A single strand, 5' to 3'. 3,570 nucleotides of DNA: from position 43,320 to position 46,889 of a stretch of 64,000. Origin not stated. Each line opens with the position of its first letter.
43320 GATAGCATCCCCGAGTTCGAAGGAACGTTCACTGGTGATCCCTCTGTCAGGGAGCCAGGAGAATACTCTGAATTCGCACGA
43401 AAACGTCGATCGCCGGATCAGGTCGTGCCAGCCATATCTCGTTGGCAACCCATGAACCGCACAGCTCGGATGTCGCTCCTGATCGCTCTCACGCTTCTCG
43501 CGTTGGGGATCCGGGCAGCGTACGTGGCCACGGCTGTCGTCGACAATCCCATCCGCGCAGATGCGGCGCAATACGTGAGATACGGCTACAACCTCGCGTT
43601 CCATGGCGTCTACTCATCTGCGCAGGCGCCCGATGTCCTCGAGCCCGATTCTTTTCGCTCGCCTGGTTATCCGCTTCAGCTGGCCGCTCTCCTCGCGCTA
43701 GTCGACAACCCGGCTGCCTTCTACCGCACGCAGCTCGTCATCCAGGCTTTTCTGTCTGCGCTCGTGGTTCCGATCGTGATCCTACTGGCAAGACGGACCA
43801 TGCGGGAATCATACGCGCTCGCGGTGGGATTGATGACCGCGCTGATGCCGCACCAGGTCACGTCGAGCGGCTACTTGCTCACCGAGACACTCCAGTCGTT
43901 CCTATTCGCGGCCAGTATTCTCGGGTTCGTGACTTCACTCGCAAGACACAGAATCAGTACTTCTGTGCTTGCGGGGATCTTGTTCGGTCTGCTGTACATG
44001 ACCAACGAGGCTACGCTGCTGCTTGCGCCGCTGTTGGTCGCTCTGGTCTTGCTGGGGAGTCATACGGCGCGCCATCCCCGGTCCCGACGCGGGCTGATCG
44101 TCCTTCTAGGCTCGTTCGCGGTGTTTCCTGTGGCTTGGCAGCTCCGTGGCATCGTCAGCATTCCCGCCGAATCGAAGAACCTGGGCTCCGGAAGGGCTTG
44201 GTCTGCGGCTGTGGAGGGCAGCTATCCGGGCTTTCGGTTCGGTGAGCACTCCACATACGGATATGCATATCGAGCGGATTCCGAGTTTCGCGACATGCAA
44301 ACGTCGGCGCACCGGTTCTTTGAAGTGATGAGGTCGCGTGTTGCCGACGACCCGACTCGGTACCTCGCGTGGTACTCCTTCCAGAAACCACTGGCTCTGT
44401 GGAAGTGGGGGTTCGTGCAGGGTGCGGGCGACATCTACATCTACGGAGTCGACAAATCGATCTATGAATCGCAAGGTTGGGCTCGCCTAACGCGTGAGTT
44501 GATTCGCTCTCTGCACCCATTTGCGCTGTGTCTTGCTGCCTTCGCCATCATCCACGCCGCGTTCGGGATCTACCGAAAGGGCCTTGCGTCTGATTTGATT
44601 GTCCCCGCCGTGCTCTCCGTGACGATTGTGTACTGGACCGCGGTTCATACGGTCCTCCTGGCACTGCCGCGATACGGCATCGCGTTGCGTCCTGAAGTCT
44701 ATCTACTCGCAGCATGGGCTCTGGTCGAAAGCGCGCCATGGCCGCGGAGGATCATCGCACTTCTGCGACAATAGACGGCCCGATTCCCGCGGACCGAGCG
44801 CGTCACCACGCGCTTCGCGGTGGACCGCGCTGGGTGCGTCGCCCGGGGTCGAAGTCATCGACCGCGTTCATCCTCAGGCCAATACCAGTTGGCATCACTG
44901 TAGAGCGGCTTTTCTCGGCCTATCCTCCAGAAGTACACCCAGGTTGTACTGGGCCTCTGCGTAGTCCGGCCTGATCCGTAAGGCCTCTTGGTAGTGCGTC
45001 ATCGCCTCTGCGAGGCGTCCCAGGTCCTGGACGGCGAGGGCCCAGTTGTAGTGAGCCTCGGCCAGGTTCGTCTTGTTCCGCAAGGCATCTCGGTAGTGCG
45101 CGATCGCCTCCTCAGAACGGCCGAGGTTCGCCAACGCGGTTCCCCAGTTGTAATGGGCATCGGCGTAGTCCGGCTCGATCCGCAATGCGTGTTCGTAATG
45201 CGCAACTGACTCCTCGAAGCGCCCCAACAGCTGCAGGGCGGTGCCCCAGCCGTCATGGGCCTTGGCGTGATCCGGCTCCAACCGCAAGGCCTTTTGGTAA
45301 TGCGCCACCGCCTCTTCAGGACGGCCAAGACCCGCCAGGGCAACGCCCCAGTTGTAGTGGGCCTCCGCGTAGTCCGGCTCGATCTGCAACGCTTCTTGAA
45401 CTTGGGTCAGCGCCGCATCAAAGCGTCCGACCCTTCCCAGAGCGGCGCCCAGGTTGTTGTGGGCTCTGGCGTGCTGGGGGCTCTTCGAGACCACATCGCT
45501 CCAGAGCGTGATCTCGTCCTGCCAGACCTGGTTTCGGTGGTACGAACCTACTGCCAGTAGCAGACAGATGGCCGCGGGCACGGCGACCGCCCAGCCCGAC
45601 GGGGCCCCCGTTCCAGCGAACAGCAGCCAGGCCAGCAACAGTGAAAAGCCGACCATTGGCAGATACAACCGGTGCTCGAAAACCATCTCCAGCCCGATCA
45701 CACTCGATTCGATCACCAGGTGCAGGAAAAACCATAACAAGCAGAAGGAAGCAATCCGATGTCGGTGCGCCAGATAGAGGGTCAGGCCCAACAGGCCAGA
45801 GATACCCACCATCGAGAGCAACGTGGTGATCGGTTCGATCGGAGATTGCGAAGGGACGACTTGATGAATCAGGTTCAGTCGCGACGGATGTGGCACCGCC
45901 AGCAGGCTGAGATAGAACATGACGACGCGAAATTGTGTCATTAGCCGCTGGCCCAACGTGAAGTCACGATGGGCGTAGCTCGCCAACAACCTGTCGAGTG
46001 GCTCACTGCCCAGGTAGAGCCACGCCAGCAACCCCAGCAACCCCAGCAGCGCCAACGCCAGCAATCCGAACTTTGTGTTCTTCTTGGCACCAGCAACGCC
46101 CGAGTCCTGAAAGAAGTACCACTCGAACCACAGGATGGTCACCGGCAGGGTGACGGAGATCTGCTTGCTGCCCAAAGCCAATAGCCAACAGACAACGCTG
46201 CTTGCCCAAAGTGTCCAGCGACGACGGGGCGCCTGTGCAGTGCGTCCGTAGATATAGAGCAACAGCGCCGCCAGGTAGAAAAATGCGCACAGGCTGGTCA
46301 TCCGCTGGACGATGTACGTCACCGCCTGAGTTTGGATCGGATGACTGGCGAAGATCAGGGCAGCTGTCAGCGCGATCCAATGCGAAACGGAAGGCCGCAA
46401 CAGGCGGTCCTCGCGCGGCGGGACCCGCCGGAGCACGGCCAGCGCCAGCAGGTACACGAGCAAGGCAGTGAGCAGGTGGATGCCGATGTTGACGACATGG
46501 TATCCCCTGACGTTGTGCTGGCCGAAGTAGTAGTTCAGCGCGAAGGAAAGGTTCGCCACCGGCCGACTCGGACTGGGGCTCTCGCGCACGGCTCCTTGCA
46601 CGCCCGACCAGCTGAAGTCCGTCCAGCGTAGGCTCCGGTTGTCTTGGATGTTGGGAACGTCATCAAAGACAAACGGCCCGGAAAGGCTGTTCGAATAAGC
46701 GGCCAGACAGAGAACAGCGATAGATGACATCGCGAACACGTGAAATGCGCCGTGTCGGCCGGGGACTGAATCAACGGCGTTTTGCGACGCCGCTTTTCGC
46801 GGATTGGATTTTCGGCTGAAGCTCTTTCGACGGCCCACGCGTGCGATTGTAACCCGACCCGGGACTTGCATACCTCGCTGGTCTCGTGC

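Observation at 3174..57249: Recurrent architecture: unrelated short tandem arrays placed at gene 5' ends throughout the window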

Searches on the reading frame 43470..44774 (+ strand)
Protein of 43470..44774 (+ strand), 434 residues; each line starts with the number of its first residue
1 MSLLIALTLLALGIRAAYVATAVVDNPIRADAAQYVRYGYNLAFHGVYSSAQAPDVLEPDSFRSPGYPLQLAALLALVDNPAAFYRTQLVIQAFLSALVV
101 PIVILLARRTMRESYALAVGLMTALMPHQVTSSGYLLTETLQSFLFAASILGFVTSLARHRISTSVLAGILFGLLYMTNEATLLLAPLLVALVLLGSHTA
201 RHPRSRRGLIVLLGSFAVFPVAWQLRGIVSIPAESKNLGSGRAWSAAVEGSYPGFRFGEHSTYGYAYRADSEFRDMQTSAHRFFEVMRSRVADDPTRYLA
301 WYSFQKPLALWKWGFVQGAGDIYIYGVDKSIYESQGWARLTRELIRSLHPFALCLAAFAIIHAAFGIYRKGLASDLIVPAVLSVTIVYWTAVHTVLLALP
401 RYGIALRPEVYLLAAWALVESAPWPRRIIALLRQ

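Call 19: search_protein_families(library=pfam, proteins=[window:43470-44774:+])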
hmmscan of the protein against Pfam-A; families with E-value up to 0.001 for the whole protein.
window:43470-44774:+ (434 aa): 1 family
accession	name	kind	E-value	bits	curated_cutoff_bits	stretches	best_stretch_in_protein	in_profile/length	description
PF13231.12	PMT_2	-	6.1e-06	27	26.1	1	89-222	25-158/160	Dolichyl-phosphate-mannose-protein mannosyltransferase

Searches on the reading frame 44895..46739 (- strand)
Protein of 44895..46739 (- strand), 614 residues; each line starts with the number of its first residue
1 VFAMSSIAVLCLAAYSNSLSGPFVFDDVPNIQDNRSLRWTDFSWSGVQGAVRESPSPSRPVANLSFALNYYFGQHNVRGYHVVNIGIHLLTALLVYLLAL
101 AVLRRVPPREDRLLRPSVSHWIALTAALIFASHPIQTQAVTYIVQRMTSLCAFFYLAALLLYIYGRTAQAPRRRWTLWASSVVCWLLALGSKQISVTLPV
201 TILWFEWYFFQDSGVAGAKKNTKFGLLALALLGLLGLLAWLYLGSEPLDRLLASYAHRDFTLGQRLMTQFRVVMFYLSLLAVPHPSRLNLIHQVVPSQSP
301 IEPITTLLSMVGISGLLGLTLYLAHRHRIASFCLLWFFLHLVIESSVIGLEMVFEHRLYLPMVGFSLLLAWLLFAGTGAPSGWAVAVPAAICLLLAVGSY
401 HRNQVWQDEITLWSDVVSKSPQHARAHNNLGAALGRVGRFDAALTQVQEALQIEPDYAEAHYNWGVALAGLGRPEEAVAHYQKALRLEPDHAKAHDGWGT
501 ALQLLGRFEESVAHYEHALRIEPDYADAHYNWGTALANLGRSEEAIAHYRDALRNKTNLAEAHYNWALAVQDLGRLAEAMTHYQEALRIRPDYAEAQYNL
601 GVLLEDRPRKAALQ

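Call 19: search_protein_families(library=pfam, proteins=[window:44895-46739:-])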
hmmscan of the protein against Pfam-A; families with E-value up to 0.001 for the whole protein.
window:44895-46739:- (614 aa): 23 families
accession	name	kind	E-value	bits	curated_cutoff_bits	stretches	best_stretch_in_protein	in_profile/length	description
PF13414.12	TPR_11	-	4.8e-43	145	26.8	5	572-604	6-38/42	TPR repeat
PF00515.34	TPR_1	-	2.2e-39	132.1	27.8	5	458-491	1-34/34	Tetratricopeptide repeat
PF07719.23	TPR_2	-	2.5e-35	118.1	27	5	458-491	1-34/34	Tetratricopeptide repeat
PF13181.12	TPR_8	-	2.5e-26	90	25.7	1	458-491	1-34/34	Tetratricopeptide repeat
PF13424.12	TPR_12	-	1.1e-25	90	30.1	5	457-521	2-74/77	Tetratricopeptide repeat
PF13431.12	TPR_17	-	5.1e-23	79.8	24.4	1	514-547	1-34/34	Tetratricopeptide repeat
PF13432.12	TPR_16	-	8.8e-23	80.8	32.7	3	433-491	6-64/65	Tetratricopeptide repeat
PF13428.12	TPR_14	-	5.1e-19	67.3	23.5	1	459-495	2-38/44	Tetratricopeptide repeat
PF14559.12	TPR_19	-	3.8e-17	62.8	25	2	438-495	5-62/68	Tetratricopeptide repeat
PF13374.12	TPR_10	-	1.8e-14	53.6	27.5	0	428-453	6-31/42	Tetratricopeptide repeat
PF24575.1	TPR_Slam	-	1.7e-08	35.2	35.2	0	564-612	51-100/104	Surface lipoprotein assembly modifier, N-terminal TPR repeats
PF13174.12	TPR_6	-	3.7e-08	33.9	26.3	0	459-490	1-32/33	Tetratricopeptide repeat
PF03704.23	BTAD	-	4.3e-08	34.1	22.1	0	420-486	58-124/146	Bacterial transcriptional activator domain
PF13176.12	TPR_7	-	1.3e-06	28.5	27.9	0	463-490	4-31/36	Tetratricopeptide repeat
PF13371.12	TPR_9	-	1.7e-06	28.4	35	1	436-494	7-65/73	Tetratricopeptide repeat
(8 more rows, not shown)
